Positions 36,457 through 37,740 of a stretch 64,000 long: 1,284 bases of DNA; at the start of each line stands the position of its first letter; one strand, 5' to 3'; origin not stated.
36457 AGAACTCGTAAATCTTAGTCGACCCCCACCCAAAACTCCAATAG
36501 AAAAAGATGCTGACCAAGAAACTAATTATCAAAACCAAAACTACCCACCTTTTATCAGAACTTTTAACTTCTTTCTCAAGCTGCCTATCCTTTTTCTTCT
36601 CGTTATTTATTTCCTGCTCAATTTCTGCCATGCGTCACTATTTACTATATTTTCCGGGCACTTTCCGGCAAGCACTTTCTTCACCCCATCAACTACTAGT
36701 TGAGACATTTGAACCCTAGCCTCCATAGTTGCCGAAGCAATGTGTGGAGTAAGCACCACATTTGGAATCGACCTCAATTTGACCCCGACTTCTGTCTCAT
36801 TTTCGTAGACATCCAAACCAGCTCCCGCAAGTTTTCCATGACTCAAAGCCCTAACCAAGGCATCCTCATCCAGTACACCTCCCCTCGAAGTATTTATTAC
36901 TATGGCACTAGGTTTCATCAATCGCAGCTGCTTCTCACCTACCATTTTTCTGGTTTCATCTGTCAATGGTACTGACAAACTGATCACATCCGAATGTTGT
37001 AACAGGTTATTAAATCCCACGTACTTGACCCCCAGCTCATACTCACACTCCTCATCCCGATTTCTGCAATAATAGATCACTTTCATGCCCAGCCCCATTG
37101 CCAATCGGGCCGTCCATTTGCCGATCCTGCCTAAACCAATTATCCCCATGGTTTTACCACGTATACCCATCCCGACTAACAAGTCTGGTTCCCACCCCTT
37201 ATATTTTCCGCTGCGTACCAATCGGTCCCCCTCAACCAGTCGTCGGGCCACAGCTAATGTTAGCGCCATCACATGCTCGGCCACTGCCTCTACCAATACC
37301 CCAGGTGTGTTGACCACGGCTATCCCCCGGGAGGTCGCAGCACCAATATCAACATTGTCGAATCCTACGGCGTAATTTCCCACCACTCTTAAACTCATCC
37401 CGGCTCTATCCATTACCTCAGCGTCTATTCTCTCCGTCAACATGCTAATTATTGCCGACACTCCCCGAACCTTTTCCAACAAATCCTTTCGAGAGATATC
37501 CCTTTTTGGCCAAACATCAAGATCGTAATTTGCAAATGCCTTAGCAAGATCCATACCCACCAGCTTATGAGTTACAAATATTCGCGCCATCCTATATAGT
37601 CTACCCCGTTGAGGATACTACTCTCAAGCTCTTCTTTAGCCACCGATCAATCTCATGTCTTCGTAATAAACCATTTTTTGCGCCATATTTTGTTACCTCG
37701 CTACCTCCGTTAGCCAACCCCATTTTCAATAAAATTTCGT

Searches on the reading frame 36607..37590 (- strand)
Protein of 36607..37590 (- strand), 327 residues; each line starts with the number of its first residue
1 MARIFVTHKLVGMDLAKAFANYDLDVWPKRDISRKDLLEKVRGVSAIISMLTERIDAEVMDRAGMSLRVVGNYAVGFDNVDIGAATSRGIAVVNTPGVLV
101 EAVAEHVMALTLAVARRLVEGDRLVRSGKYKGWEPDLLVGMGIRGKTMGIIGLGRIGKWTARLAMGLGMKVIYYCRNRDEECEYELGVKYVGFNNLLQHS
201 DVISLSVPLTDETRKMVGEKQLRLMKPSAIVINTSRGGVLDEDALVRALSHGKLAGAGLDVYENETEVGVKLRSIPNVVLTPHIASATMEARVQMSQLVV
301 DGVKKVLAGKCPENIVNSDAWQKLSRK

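Call 78: search_protein_families(library=pfam, proteins=[window:36607-37590:-], max_evalue=0.00001)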
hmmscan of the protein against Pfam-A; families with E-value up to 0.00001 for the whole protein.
window:36607-37590:- (327 aa): 2 families
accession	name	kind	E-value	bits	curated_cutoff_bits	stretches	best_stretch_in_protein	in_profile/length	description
PF02826.25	2-Hacid_dh_C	-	2.6e-59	200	25.1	1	108-285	1-178/178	D-isomer specific 2-hydroxyacid dehydrogenase, NAD binding domain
PF00389.36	2-Hacid_dh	-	1.8e-31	109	24.6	1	15-317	14-134/134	D-isomer specific 2-hydroxyacid dehydrogenase, catalytic domain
